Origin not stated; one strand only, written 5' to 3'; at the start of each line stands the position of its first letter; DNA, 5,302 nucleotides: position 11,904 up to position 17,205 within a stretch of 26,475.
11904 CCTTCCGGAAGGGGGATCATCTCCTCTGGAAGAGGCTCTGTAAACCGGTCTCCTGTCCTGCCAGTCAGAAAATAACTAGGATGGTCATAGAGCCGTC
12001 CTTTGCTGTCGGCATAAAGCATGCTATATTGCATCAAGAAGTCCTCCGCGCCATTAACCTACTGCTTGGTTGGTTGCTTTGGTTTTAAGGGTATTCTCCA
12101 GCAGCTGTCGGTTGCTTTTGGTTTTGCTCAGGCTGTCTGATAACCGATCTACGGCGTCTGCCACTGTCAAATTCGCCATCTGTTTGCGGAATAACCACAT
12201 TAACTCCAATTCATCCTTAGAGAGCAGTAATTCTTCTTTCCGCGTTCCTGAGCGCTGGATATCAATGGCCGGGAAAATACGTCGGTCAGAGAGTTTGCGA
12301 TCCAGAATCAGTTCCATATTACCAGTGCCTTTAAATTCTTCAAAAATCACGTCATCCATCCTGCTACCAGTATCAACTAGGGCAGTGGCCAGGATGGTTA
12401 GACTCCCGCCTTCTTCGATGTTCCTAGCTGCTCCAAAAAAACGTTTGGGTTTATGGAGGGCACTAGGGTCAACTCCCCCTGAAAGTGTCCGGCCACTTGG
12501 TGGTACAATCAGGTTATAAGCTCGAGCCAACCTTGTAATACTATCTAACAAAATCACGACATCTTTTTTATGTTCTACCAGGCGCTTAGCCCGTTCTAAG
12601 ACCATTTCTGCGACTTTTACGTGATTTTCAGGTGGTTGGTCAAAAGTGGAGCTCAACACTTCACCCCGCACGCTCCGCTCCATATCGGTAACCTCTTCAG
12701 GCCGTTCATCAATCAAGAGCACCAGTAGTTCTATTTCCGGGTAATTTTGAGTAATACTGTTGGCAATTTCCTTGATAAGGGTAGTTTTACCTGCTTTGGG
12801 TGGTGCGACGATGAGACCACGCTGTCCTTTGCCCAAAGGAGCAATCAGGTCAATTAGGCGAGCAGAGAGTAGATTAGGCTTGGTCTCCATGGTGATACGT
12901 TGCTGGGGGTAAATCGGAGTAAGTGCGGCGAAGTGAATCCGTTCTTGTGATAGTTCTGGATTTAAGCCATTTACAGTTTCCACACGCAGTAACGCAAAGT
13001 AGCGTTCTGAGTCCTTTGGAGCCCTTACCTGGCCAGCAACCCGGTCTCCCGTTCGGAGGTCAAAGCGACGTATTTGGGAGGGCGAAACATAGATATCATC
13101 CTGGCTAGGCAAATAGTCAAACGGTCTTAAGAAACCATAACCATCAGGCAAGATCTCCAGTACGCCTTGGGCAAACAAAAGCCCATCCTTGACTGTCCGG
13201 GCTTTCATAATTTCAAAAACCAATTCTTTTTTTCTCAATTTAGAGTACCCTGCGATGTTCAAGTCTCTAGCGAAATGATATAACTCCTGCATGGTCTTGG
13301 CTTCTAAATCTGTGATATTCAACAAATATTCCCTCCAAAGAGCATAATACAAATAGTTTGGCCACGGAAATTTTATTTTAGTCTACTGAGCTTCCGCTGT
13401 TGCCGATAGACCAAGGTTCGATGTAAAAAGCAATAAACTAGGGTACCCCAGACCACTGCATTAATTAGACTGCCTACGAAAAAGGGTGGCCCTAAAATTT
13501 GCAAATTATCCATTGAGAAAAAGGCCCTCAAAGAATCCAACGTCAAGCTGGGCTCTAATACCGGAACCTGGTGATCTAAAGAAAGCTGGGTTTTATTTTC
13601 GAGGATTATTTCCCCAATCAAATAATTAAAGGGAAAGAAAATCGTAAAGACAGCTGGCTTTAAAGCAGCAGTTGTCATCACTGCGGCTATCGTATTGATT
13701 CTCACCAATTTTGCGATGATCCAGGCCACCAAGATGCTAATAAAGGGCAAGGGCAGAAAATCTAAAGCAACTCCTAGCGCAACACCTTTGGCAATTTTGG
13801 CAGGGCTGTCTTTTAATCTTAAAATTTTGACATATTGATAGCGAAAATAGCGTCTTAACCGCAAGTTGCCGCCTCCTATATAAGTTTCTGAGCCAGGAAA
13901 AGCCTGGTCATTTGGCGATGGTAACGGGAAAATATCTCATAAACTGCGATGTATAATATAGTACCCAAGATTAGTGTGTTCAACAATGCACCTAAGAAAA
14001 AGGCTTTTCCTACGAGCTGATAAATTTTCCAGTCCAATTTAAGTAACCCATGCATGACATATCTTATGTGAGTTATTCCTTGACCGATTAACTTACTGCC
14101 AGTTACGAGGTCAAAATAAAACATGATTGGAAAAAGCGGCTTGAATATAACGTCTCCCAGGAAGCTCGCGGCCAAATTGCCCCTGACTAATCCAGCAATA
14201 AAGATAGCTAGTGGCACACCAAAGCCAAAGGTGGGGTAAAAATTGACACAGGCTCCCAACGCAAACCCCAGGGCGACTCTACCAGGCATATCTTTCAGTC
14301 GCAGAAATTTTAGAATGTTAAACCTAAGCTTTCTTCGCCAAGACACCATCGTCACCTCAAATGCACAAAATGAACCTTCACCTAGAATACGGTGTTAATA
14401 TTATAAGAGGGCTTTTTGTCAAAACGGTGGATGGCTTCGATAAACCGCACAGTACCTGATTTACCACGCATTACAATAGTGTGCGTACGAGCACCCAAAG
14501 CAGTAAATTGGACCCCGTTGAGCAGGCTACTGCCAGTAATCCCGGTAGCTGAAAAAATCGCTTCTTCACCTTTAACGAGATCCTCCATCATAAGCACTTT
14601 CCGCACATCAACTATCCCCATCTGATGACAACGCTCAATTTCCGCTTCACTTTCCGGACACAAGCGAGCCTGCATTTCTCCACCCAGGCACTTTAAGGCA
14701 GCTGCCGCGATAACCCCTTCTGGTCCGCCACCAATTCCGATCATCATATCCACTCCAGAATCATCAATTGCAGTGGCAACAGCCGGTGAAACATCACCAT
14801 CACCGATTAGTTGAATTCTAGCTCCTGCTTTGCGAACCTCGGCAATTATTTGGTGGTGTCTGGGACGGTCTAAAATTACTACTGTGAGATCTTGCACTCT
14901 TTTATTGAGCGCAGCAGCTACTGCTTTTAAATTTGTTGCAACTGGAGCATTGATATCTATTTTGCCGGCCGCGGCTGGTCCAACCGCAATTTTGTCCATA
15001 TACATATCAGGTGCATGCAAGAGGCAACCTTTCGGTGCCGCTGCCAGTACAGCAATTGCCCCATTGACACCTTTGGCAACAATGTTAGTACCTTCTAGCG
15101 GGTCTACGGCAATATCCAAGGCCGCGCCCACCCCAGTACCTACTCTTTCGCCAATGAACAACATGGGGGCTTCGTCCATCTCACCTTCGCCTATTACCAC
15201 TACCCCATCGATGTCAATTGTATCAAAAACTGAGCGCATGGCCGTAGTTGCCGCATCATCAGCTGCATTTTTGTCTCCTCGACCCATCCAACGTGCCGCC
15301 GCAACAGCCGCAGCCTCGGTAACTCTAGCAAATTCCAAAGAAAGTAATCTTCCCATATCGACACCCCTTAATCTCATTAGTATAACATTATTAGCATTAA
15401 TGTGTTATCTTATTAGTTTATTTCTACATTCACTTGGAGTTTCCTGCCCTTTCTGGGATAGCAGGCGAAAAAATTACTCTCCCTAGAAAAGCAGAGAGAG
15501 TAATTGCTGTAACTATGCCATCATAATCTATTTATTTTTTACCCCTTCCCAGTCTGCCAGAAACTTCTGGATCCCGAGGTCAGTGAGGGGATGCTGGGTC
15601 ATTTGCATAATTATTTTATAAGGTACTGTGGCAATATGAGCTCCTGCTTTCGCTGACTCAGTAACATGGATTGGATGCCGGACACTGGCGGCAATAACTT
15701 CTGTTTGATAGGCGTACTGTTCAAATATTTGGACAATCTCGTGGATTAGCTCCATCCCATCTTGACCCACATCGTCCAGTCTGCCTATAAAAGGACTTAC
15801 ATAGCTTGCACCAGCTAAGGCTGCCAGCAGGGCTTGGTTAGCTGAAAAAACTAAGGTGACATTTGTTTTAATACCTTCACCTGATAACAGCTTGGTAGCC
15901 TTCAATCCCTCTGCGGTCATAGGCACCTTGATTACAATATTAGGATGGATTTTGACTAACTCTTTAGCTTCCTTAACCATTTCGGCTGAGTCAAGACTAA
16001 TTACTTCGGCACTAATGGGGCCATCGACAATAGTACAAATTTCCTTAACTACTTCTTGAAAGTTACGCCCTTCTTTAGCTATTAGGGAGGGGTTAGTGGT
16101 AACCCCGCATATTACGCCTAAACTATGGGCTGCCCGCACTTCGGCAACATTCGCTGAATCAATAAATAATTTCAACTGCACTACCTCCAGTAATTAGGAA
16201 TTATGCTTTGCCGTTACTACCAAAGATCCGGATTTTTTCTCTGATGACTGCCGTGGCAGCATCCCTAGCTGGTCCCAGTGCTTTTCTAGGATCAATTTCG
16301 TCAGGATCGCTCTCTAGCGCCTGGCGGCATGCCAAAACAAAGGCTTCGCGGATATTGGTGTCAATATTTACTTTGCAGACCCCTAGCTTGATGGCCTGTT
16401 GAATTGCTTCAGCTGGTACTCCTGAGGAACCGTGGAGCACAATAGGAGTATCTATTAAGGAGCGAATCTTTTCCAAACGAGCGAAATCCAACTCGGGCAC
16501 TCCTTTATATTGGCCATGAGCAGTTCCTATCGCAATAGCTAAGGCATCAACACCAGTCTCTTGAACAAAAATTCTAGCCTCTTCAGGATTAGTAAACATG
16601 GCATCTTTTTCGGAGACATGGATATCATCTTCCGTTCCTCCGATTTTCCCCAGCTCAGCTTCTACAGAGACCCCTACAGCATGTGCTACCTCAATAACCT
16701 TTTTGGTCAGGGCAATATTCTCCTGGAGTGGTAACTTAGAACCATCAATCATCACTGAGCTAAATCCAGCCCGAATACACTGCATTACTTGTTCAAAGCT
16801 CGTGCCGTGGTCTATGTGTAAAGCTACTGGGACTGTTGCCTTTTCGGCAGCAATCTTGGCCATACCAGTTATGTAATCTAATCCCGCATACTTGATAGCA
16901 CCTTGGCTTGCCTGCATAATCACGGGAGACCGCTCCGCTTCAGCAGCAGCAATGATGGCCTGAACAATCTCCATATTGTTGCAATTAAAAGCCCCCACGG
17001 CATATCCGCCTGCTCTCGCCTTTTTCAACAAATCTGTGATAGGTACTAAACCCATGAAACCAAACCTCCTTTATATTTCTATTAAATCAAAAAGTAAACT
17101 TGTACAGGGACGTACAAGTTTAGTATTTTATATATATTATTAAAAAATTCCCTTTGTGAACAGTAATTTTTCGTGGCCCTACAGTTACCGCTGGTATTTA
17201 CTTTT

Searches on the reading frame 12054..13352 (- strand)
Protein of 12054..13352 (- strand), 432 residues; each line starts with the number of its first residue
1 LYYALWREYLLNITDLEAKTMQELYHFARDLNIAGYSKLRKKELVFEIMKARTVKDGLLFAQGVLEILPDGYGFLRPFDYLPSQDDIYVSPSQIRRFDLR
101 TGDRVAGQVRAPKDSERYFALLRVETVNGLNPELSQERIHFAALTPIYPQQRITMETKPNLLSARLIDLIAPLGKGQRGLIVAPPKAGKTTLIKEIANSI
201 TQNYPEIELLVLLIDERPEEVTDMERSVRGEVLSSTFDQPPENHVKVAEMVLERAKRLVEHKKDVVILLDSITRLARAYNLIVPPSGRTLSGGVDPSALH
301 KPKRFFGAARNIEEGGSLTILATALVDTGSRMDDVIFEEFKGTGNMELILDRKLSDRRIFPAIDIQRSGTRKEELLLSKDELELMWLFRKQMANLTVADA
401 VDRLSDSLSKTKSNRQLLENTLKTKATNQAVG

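Call 77: search_protein_families(library=pfam, proteins=[window:12054-13352:-], max_evalue=0.00001)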
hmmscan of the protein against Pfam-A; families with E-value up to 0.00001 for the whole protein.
window:12054-13352:- (432 aa): 3 families
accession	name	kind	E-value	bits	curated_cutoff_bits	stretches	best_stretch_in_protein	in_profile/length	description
PF07497.18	Rho_RNA_bind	-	7.6e-35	119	27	1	62-133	2-73/73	Rho termination factor, RNA-binding domain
PF00006.31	ATP-synt_ab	-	8.2e-26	91.4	29.5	1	165-368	3-211/213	ATP synthase alpha/beta family, nucleotide-binding domain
PF07498.18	Rho_N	-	7.4e-15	55.1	24.9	1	15-56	1-42/43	Rho termination factor, N-terminal domain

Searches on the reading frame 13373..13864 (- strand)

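Call 77: search_protein_families(library=pfam, proteins=[window:13373-13864:-], max_evalue=0.00001)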
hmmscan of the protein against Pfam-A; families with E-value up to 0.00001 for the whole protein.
window:13373-13864:- (163 aa): 1 family
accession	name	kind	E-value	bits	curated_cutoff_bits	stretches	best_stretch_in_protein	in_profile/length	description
PF09835.14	DUF2062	-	3.2e-31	108.7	27.4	1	5-158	2-145/147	Uncharacterized protein conserved in bacteria (DUF2062)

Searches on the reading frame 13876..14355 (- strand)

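Call 77: search_protein_families(library=pfam, proteins=[window:13876-14355:-], max_evalue=0.00001)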
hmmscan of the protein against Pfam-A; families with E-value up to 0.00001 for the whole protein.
window:13876-14355:- (159 aa): 1 family
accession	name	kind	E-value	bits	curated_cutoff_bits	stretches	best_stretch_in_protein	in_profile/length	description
PF09835.14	DUF2062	-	2.3e-23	83.2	27.4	1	8-148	2-144/147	Uncharacterized protein conserved in bacteria (DUF2062)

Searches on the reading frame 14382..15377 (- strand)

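Call 77: search_protein_families(library=pfam, proteins=[window:14382-15377:-], max_evalue=0.00001)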
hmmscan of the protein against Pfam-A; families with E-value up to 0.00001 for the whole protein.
window:14382-15377:- (331 aa): 1 family
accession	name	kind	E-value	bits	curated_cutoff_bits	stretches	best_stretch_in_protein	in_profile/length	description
PF03320.18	FBPase_glpX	-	9.1e-144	478.5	27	1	12-317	3-307/307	Bacterial fructose-1,6-bisphosphatase, glpX-encoded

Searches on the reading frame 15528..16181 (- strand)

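Call 77: search_protein_families(library=pfam, proteins=[window:15528-16181:-], max_evalue=0.00001)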
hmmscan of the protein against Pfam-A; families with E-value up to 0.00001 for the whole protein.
window:15528-16181:- (217 aa): 1 family
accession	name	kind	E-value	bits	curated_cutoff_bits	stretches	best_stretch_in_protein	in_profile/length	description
PF00923.25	TAL_FSA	-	3.1e-63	214.2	27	1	5-214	1-281/285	Transaldolase/Fructose-6-phosphate aldolase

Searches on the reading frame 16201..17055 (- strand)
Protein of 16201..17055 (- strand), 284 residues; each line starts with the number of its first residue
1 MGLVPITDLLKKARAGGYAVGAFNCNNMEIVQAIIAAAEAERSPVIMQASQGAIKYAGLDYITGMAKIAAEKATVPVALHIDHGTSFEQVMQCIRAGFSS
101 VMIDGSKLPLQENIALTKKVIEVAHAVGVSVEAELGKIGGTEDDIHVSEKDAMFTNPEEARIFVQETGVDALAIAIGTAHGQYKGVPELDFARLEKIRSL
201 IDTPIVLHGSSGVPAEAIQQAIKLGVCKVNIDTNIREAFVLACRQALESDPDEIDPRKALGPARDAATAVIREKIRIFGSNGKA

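Call 77: search_protein_families(library=pfam, proteins=[window:16201-17055:-], max_evalue=0.00001)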
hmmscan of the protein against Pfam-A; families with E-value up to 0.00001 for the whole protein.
window:16201-17055:- (284 aa): 1 family
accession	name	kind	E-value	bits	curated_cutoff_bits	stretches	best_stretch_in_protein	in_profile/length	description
PF01116.26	F_bP_aldolase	-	1.4e-114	382.8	25.5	1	6-283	3-277/277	Fructose-bisphosphate aldolase class-II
